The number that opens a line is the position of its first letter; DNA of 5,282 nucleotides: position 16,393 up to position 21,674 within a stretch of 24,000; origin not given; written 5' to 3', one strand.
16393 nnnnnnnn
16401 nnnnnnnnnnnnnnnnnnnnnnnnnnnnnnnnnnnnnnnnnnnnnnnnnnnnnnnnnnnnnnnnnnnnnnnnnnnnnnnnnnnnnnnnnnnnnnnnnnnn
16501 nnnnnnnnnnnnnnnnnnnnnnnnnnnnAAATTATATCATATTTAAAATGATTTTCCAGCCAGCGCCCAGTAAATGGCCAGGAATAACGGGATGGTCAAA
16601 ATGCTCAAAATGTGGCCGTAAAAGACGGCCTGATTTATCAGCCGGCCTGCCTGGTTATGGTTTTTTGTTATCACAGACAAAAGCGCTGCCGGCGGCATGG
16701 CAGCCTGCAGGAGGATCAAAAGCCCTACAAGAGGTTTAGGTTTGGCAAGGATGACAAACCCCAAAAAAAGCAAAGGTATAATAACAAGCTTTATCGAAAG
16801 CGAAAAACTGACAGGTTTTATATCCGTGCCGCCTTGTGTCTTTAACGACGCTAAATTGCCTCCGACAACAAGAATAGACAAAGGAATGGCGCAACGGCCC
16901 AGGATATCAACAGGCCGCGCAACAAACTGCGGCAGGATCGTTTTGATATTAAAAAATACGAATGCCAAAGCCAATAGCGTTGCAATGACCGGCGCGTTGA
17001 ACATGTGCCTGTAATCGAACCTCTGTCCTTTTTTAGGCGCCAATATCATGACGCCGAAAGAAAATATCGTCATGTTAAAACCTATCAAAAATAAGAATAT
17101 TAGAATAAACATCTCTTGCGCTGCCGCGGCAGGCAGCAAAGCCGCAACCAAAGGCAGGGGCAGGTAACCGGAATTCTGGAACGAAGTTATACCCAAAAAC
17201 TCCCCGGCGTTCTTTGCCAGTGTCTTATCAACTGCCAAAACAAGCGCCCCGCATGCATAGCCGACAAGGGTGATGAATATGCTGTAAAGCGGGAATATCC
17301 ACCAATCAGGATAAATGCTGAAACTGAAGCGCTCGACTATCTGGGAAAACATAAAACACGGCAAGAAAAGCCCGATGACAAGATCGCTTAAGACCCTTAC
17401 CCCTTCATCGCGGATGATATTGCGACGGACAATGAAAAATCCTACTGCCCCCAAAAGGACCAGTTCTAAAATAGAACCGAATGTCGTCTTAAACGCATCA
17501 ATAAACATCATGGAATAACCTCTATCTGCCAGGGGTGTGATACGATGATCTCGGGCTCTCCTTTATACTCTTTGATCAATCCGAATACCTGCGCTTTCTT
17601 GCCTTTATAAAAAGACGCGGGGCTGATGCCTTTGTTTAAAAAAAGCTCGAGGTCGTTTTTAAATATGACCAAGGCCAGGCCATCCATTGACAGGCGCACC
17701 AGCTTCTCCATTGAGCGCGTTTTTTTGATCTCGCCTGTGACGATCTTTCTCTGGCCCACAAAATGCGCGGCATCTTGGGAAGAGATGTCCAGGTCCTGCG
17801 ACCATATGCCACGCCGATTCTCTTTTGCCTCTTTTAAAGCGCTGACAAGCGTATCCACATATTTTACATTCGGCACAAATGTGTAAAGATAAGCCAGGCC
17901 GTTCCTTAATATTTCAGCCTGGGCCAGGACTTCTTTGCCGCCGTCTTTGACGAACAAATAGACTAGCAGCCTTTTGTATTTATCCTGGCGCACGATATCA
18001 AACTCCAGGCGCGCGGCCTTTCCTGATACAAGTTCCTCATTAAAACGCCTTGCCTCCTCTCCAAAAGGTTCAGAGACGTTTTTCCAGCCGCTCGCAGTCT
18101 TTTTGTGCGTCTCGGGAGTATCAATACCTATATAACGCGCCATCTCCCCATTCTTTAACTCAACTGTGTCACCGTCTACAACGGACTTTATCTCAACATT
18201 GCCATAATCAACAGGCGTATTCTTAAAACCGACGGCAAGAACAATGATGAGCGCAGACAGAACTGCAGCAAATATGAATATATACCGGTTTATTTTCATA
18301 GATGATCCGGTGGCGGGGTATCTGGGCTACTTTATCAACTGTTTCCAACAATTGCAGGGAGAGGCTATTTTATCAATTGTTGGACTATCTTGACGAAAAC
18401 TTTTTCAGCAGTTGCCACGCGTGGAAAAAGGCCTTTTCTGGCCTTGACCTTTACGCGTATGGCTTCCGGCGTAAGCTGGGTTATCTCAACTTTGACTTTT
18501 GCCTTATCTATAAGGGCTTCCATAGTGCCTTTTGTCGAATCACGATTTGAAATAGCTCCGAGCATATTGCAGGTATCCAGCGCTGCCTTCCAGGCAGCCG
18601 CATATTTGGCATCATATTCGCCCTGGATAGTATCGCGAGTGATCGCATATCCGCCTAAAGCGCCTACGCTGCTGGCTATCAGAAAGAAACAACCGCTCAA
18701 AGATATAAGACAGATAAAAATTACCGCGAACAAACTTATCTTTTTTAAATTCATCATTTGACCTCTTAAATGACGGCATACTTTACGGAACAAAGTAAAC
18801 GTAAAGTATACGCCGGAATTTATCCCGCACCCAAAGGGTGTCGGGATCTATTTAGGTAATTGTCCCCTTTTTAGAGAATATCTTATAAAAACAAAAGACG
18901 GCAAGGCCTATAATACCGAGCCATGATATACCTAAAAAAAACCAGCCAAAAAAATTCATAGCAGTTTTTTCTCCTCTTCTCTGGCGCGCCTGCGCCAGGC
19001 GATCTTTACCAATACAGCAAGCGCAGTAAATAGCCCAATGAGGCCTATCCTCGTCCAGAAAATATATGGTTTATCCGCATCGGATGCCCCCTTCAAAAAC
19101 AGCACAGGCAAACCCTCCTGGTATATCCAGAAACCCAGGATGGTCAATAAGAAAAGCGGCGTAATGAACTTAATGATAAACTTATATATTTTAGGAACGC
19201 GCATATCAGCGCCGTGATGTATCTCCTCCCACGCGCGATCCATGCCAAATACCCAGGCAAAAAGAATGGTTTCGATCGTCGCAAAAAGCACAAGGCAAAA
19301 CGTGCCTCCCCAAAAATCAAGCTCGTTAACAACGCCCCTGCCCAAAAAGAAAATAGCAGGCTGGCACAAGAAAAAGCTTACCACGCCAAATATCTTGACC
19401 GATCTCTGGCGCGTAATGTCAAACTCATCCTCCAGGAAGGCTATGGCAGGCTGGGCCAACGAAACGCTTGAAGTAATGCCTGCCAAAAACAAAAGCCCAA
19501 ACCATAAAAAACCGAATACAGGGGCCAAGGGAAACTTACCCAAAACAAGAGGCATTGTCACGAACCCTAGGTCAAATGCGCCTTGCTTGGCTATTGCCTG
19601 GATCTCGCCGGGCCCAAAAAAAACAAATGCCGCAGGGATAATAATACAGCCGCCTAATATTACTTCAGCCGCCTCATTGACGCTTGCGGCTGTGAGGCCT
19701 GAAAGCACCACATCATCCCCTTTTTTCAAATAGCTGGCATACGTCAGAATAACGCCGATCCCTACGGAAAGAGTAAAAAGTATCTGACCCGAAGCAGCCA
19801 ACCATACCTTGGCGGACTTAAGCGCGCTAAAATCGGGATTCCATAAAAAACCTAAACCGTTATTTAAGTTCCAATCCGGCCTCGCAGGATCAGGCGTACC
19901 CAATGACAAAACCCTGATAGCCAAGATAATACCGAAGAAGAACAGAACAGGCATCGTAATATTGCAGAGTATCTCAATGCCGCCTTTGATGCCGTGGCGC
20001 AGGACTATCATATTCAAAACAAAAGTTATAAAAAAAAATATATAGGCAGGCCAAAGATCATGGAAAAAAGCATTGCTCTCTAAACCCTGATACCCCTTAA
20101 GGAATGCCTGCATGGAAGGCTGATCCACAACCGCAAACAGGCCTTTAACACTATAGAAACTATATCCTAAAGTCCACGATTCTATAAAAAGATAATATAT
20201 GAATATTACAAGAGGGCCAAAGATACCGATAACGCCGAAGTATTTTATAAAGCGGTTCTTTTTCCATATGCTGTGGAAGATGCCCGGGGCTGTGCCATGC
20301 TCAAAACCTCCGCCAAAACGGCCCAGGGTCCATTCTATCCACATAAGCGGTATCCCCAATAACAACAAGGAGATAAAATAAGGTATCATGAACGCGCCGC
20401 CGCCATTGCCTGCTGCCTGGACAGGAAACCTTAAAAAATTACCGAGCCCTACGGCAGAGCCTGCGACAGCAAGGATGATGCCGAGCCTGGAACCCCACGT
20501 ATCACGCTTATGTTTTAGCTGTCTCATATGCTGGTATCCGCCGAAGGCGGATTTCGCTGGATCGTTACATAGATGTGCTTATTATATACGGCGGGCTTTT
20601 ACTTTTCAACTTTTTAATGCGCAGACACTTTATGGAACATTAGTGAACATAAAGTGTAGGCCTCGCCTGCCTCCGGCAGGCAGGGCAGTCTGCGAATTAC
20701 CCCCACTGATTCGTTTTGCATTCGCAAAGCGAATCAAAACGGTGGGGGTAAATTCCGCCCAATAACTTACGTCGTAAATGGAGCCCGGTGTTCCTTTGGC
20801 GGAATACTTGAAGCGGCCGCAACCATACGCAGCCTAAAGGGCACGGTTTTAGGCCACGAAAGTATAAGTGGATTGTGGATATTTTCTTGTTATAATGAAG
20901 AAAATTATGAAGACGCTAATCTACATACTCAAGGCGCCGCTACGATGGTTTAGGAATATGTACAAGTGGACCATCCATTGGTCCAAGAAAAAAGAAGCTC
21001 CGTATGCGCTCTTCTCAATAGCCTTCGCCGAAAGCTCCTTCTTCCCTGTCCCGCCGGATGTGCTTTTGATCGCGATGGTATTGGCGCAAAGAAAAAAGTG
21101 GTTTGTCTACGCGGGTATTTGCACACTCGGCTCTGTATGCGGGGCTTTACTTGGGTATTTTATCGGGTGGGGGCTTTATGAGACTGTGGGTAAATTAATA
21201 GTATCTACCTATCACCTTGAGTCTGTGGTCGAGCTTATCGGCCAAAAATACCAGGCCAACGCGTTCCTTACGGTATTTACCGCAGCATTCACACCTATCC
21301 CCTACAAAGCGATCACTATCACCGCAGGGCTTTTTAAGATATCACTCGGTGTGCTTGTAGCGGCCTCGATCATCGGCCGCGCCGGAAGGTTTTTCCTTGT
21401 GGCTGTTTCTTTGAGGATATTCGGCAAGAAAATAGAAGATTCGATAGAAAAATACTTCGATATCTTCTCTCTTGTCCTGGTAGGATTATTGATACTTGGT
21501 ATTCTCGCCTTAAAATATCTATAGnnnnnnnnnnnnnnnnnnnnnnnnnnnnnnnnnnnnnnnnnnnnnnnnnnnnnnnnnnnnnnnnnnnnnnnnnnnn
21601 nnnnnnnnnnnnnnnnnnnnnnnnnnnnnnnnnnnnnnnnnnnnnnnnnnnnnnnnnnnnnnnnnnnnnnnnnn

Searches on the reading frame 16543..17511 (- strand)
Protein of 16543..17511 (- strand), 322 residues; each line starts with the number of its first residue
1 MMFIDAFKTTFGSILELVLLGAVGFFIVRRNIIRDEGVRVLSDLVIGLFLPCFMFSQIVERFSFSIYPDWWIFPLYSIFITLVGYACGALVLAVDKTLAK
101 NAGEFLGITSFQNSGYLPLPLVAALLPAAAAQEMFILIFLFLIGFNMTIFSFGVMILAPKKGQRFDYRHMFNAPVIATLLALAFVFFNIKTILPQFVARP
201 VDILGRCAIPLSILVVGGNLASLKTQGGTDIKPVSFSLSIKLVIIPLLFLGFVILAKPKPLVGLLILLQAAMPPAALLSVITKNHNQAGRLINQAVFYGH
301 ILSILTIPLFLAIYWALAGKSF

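Call 70: search_protein_families(library=pfam, proteins=[window:16543-17511:-], max_evalue=0.001)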
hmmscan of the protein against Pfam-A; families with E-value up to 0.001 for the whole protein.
window:16543-17511:- (322 aa): 1 family
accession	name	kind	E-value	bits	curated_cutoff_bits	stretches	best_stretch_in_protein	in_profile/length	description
PF03547.23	Mem_trans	-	2.5e-38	132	25.7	1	11-310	3-342/343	Membrane transport protein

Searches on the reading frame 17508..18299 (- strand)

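Call 70: search_protein_families(library=pfam, proteins=[window:17508-18299:-], max_evalue=0.001)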
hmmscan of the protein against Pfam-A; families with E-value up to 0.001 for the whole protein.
window:17508-18299:- (263 aa): 1 family
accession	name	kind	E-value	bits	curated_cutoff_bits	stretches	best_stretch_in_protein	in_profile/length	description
PF00565.23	SNase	-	4.9e-20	72.4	21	1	55-168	3-107/107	Staphylococcal nuclease homologue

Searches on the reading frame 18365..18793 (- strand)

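Call 70: search_protein_families(library=pfam, proteins=[window:18365-18793:-], max_evalue=0.001)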
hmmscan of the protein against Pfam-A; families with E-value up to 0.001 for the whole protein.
window:18365-18793:- (142 aa): 1 family
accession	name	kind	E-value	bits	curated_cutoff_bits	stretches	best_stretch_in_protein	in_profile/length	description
PF12092.13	DUF3568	-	2.4e-09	37.8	23.2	1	18-117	1-104/124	Protein of unknown function (DUF3568)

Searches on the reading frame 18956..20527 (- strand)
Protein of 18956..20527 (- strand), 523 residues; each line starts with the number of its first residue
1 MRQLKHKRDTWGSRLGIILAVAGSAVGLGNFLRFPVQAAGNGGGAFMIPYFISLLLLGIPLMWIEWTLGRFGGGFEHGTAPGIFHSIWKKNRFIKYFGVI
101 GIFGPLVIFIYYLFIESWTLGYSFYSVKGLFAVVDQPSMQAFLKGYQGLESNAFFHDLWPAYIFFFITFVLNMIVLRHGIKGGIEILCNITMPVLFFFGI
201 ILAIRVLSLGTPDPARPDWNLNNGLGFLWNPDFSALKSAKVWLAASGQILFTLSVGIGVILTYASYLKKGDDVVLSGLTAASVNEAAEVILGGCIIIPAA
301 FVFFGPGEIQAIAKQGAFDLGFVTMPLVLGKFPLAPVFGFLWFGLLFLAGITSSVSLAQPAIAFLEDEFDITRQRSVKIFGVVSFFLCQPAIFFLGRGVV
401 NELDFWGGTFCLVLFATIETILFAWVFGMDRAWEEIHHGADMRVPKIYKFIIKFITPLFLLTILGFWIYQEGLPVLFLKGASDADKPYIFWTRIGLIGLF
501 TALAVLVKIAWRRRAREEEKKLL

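Call 11: search_protein_families(library=pfam, proteins=[window:18956-20527:-], max_evalue=0.01)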
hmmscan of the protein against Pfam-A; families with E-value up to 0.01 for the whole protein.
window:18956-20527:- (523 aa): 1 family
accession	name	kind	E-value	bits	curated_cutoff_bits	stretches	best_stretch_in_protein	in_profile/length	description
PF00209.24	SNF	-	4.6e-56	191.1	27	2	161-470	180-483/524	Sodium:neurotransmitter symporter family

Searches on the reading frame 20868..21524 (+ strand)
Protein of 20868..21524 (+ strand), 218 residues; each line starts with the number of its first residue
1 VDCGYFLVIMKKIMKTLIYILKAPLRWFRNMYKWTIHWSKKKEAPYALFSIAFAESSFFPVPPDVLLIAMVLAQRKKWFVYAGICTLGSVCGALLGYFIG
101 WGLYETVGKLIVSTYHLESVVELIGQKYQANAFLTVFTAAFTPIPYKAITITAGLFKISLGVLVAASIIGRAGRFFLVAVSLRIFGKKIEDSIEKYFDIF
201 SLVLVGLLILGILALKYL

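Call 11: search_protein_families(library=pfam, proteins=[window:20868-21524:+], max_evalue=0.01)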
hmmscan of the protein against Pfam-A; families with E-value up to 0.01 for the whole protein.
window:20868-21524:+ (218 aa): 1 family
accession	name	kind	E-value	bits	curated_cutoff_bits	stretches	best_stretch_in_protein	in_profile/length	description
PF09335.16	VTT_dom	-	6.1e-11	43.3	33.9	1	61-181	1-120/123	VTT domain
